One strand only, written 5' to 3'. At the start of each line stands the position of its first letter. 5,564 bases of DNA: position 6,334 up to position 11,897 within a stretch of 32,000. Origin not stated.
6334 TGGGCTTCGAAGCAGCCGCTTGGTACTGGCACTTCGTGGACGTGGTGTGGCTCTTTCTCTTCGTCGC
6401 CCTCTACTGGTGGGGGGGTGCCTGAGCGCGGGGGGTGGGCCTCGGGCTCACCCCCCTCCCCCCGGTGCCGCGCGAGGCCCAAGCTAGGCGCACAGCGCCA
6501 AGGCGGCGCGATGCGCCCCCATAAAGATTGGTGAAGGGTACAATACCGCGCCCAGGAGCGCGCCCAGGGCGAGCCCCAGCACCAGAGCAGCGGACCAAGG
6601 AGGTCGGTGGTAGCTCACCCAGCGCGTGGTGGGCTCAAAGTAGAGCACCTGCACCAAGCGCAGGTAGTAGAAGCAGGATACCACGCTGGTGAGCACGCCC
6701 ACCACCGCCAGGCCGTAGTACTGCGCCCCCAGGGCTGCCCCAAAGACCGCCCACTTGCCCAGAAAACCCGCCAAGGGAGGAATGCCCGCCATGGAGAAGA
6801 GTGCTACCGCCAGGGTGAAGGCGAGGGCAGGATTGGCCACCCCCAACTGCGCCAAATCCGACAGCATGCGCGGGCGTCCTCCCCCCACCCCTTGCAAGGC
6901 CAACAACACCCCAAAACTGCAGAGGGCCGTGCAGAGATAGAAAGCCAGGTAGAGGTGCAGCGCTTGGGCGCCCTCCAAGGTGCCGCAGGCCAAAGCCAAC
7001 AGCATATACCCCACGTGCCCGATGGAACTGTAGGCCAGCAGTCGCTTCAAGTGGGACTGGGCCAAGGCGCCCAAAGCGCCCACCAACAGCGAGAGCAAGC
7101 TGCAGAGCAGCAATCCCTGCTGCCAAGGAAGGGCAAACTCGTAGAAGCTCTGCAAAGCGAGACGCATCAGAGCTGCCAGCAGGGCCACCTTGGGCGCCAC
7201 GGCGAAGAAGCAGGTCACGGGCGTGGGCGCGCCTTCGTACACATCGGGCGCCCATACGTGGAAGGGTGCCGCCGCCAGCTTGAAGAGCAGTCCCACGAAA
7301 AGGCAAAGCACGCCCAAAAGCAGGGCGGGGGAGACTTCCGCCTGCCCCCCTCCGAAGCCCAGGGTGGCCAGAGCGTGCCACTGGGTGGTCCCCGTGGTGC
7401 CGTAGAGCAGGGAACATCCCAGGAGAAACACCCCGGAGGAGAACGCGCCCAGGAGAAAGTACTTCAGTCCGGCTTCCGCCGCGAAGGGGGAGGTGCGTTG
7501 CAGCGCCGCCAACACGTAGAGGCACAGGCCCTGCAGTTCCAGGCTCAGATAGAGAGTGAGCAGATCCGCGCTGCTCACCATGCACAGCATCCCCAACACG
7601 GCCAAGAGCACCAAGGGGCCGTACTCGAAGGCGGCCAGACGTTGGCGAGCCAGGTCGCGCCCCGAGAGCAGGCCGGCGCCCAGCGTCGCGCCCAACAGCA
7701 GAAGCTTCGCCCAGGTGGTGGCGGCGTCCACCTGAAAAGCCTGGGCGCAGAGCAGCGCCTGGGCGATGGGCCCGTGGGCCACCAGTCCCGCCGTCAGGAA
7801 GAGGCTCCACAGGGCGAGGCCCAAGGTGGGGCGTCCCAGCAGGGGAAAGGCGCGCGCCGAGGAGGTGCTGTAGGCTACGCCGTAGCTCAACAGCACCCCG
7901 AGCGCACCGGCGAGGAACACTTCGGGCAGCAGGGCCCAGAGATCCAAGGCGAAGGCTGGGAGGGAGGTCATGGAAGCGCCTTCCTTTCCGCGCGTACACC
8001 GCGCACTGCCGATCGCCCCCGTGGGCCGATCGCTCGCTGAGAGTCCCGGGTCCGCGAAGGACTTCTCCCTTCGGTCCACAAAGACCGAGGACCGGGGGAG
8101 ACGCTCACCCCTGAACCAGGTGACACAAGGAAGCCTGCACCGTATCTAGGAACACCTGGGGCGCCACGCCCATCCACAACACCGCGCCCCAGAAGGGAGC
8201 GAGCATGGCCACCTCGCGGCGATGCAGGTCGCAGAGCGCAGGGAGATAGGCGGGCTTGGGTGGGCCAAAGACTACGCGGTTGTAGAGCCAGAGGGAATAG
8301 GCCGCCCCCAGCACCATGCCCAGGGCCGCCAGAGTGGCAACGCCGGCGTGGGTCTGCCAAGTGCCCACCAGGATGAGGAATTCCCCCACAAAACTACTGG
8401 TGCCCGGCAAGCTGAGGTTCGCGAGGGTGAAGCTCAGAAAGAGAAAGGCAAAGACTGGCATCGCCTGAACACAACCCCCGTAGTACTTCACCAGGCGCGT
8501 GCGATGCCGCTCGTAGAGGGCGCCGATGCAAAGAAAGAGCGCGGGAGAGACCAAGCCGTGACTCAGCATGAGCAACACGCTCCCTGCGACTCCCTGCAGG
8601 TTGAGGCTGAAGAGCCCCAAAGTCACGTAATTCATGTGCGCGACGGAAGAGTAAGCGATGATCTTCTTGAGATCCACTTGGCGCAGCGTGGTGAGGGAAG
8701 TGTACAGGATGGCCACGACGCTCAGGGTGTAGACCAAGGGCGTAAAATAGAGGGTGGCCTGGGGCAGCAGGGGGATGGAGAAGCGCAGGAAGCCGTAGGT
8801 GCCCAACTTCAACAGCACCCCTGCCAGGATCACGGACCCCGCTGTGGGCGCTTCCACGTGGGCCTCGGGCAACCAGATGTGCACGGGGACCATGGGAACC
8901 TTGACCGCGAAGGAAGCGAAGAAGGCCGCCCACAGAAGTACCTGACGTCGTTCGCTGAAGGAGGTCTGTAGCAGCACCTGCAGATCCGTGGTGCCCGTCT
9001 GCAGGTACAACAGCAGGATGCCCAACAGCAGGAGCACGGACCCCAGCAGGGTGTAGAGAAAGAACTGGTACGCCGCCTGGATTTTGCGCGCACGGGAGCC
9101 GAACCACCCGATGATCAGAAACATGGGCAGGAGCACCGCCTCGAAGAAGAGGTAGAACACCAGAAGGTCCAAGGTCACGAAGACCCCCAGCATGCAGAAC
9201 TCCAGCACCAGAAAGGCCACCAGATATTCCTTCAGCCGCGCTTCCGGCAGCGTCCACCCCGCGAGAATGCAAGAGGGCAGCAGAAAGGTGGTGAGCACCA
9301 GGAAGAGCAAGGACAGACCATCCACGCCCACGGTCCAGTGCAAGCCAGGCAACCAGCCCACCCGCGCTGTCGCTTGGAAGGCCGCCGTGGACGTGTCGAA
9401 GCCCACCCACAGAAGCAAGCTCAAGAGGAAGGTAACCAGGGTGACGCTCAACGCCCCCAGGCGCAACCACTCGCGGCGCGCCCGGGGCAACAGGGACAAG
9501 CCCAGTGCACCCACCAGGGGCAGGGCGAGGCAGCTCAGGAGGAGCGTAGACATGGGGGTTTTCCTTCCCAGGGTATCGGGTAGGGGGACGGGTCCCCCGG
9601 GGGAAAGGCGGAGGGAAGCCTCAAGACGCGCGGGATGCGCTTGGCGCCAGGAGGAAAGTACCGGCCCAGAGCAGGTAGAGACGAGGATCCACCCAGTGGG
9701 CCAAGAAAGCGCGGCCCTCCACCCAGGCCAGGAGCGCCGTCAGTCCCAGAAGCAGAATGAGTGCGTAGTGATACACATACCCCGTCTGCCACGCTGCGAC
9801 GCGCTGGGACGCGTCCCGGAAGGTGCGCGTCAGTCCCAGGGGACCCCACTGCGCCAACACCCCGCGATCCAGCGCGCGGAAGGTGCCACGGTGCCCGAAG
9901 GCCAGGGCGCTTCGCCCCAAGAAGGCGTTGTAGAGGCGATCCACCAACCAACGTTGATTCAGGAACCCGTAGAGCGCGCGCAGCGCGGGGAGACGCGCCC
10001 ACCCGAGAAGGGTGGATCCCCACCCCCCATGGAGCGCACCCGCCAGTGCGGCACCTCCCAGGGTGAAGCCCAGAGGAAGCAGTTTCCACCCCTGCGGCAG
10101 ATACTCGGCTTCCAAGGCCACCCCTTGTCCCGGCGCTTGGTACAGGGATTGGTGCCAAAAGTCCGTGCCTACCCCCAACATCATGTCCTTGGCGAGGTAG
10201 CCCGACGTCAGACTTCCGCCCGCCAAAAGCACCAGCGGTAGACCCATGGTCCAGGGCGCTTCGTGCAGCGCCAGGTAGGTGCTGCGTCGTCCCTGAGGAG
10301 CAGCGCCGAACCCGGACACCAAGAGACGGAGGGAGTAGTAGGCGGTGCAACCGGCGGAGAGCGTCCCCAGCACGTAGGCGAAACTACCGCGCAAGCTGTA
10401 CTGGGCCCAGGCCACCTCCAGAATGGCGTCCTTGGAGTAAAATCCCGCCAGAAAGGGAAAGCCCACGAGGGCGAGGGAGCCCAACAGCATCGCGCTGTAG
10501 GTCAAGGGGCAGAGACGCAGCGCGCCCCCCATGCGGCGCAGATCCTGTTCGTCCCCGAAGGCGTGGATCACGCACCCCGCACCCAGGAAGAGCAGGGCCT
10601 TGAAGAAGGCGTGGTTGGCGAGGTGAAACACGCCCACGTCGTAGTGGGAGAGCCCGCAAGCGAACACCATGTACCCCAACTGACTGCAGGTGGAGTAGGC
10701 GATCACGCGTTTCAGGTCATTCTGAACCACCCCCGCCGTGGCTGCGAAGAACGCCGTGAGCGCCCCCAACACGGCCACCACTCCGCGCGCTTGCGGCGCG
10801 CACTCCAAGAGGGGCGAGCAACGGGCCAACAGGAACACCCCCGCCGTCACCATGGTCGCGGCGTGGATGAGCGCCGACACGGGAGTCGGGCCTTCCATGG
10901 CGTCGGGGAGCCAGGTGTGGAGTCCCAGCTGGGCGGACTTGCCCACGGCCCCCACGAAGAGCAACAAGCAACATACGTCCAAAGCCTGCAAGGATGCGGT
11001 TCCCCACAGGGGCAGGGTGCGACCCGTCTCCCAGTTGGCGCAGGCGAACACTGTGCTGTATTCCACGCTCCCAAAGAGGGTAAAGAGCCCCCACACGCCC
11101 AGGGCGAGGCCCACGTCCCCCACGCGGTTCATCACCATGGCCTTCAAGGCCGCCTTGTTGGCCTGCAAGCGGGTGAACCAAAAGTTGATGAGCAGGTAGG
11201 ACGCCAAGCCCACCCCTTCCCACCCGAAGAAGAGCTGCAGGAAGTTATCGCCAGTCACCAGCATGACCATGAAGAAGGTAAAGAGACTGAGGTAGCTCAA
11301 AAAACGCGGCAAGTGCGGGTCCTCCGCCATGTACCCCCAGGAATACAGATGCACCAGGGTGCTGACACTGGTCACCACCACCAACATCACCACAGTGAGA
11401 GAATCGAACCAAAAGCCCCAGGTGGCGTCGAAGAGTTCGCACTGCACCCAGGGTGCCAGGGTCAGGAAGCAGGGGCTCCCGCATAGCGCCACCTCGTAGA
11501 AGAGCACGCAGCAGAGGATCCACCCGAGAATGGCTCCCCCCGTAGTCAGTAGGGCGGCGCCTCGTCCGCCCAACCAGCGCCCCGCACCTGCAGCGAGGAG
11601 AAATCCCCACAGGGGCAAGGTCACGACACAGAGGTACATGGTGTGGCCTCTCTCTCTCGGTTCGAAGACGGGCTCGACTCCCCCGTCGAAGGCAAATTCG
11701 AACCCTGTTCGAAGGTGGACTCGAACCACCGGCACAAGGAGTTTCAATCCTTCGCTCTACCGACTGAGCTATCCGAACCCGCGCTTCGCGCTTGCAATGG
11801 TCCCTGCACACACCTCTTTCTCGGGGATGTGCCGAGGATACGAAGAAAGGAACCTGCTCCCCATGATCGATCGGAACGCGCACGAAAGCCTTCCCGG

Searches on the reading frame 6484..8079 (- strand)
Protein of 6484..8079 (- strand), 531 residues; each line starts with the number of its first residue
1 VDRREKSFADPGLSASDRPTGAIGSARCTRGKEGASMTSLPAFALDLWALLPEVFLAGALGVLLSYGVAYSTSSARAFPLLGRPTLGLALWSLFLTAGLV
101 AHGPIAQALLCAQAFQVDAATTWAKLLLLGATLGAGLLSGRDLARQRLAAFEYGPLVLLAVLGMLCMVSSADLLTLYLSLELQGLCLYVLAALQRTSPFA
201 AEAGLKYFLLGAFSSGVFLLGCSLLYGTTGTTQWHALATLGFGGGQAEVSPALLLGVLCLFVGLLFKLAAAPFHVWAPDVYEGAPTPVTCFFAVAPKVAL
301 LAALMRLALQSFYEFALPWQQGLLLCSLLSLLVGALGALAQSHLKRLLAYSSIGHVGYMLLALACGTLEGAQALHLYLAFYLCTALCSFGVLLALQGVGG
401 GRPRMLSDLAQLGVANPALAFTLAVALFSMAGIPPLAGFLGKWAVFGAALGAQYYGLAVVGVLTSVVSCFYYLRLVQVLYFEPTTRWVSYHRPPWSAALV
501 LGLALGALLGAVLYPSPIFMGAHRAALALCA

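Call 21: search_protein_families(library=pfam, proteins=[window:6484-8079:-], max_evalue=0.00001)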
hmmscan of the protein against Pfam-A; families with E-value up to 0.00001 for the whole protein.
window:6484-8079:- (531 aa): 1 family
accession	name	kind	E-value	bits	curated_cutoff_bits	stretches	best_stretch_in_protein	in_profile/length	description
PF00361.26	Proton_antipo_M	-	2e-74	250.9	21.5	1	170-467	1-293/294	NADH:quinone oxidoreductase/Mrp antiporter, TM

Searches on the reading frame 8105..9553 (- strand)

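Call 21: search_protein_families(library=pfam, proteins=[window:8105-9553:-], max_evalue=0.00001)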
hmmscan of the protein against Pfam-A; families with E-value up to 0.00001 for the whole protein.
window:8105-9553:- (482 aa): 1 family
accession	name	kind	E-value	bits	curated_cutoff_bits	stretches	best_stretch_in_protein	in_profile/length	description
PF00361.26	Proton_antipo_M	-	6.9e-79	265.5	21.5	1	129-413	3-291/294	NADH:quinone oxidoreductase/Mrp antiporter, TM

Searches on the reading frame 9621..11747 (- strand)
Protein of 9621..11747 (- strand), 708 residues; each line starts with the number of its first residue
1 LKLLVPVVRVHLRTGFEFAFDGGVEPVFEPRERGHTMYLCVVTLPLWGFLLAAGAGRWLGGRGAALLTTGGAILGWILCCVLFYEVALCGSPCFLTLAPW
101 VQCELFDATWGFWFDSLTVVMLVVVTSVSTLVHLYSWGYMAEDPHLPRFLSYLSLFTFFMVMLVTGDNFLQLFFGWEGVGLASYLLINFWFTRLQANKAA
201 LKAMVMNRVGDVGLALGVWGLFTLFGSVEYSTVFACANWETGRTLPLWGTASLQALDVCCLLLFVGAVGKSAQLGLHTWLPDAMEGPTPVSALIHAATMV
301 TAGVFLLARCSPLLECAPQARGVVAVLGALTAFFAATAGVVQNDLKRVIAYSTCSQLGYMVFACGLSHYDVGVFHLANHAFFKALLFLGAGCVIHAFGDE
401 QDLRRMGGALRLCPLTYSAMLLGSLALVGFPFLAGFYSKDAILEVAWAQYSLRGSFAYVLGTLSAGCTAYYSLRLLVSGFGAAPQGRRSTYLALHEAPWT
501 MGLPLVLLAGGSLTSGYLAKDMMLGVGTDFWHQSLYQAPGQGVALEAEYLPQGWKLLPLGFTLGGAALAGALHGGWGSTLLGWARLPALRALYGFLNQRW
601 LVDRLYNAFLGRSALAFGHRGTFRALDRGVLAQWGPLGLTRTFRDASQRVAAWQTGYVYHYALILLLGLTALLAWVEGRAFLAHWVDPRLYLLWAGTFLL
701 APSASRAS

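Call 21: search_protein_families(library=pfam, proteins=[window:9621-11747:-], max_evalue=0.00001)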
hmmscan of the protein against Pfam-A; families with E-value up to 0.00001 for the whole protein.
window:9621-11747:- (708 aa): 2 families
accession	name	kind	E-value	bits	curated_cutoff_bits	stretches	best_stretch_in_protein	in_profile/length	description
PF00361.26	Proton_antipo_M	-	3.2e-76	256.8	21.5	1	167-461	2-290/294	NADH:quinone oxidoreductase/Mrp antiporter, TM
PF00662.26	Proton_antipo_N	-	1.8e-19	69.8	24.5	1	100-149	1-50/51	NADH-Ubiquinone oxidoreductase (complex I), chain 5 N-terminus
